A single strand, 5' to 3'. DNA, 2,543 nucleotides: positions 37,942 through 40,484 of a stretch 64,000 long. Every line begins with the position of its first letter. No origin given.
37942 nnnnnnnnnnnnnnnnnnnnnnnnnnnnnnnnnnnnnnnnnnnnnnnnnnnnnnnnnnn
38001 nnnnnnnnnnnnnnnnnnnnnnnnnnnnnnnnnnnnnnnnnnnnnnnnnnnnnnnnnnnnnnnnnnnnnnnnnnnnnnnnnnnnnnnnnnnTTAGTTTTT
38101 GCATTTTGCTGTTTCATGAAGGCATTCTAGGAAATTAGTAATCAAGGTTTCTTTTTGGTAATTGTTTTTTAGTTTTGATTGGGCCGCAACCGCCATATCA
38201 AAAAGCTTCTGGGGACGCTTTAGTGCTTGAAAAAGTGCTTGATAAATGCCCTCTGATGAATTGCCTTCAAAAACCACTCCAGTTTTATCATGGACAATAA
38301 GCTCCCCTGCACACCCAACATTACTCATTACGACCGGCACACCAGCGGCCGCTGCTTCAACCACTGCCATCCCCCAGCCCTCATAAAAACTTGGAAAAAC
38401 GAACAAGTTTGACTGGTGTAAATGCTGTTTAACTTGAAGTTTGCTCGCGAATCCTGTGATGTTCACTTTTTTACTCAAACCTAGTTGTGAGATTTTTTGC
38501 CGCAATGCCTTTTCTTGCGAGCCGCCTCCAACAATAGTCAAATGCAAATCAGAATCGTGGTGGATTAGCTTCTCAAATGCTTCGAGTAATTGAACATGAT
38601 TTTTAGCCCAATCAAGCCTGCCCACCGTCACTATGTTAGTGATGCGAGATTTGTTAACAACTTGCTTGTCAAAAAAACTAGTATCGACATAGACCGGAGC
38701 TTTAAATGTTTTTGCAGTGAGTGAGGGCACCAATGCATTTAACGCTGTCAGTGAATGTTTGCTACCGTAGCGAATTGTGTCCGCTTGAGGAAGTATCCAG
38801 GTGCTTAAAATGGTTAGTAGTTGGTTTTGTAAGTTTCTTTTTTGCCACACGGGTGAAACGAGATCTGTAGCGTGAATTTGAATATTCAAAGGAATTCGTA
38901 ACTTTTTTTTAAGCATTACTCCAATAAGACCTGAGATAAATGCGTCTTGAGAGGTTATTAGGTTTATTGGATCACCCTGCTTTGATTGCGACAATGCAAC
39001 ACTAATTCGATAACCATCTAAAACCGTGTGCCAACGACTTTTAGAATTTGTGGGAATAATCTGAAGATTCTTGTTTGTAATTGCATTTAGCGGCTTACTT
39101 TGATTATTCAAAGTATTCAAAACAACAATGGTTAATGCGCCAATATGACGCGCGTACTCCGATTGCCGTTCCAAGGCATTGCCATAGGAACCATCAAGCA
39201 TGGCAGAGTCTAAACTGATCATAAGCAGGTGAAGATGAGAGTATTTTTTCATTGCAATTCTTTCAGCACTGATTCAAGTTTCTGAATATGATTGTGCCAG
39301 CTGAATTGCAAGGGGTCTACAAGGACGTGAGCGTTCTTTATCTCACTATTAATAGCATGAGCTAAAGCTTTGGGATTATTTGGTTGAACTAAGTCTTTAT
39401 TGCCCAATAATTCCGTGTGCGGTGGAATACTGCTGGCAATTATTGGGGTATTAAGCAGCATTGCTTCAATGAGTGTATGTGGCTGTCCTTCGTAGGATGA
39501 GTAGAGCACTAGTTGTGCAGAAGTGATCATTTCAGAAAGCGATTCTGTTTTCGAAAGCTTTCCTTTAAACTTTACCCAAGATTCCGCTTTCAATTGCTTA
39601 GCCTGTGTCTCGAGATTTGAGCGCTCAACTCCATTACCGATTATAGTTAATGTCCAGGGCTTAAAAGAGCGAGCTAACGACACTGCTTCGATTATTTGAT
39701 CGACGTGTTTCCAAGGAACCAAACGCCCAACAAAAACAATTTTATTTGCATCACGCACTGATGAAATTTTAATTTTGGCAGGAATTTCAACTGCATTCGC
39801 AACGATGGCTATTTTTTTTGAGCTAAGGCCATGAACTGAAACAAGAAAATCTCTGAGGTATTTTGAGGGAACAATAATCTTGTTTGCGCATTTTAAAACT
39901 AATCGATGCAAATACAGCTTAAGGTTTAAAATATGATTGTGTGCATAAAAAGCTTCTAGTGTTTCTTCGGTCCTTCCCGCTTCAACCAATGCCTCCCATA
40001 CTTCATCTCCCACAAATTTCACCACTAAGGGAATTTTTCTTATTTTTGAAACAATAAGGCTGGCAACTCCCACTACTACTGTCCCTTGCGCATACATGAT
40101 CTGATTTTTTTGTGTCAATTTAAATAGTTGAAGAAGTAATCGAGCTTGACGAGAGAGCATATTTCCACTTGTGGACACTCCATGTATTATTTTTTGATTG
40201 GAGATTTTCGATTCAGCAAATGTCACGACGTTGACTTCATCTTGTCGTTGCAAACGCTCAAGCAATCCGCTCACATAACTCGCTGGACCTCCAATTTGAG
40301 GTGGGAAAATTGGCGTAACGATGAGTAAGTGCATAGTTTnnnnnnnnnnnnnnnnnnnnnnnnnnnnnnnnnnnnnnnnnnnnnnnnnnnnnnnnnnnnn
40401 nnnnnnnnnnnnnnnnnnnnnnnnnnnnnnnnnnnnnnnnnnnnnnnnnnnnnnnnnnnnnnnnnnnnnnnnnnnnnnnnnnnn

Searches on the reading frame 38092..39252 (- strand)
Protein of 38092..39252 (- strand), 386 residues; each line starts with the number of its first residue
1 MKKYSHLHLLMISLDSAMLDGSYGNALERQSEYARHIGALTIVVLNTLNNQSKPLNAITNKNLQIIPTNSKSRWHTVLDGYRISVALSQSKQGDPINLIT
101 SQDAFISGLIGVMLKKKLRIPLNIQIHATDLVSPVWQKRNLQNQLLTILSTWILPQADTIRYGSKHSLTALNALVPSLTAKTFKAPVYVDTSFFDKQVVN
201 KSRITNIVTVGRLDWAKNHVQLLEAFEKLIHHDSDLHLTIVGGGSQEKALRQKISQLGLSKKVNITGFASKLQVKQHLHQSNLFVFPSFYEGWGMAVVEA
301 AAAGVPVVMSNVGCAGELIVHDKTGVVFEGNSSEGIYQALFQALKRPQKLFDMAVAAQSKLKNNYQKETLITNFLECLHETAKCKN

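Call 23: search_protein_families(library=pfam, proteins=[window:38092-39252:-], max_evalue=0.001)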
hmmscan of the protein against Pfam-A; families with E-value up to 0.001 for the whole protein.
window:38092-39252:- (386 aa): 4 families
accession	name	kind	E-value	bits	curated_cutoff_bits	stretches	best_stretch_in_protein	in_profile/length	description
PF00534.26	Glycos_transf_1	-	4.2e-39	134.3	26.4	1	205-356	16-168/172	Glycosyl transferases group 1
PF13692.12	Glyco_trans_1_4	-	1.1e-32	113.7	27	1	206-345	3-141/142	Glycosyl transferases group 1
PF20706.3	GT4-conflict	-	2.8e-16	59.9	26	1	197-365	190-376/385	Family 4 Glycosyltransferase in conflict systems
PF05693.19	Glycogen_syn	-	0.00043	19.5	27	1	278-318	467-507/639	Glycogen synthase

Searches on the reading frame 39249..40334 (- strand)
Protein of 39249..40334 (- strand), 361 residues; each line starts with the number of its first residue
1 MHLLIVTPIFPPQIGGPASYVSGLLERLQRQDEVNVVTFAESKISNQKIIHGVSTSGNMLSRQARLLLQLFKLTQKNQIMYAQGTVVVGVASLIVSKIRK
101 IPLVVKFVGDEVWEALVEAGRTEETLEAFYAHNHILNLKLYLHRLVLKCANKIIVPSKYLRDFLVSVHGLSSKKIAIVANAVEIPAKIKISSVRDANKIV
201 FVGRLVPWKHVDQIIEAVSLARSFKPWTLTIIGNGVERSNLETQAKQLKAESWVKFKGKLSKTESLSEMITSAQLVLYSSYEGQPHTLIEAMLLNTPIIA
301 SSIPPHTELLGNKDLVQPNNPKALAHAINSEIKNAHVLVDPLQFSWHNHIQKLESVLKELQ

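Call 23: search_protein_families(library=pfam, proteins=[window:39249-40334:-], max_evalue=0.001)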
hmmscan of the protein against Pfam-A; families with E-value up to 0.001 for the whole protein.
window:39249-40334:- (361 aa): 4 families
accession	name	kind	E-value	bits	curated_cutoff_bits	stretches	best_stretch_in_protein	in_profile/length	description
PF00534.26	Glycos_transf_1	-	4.1e-29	101.7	26.4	1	193-334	12-158/172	Glycosyl transferases group 1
PF13692.12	Glyco_trans_1_4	-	3.7e-23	82.8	27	1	197-330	2-138/142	Glycosyl transferases group 1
PF13439.12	Glyco_transf_4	-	2.6e-09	37.8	28.5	1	14-183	1-167/170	Glycosyltransferase Family 4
PF13579.12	Glyco_trans_4_4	-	4.6e-06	27.5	29.7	1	15-180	1-157/158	Glycosyl transferase 4-like domain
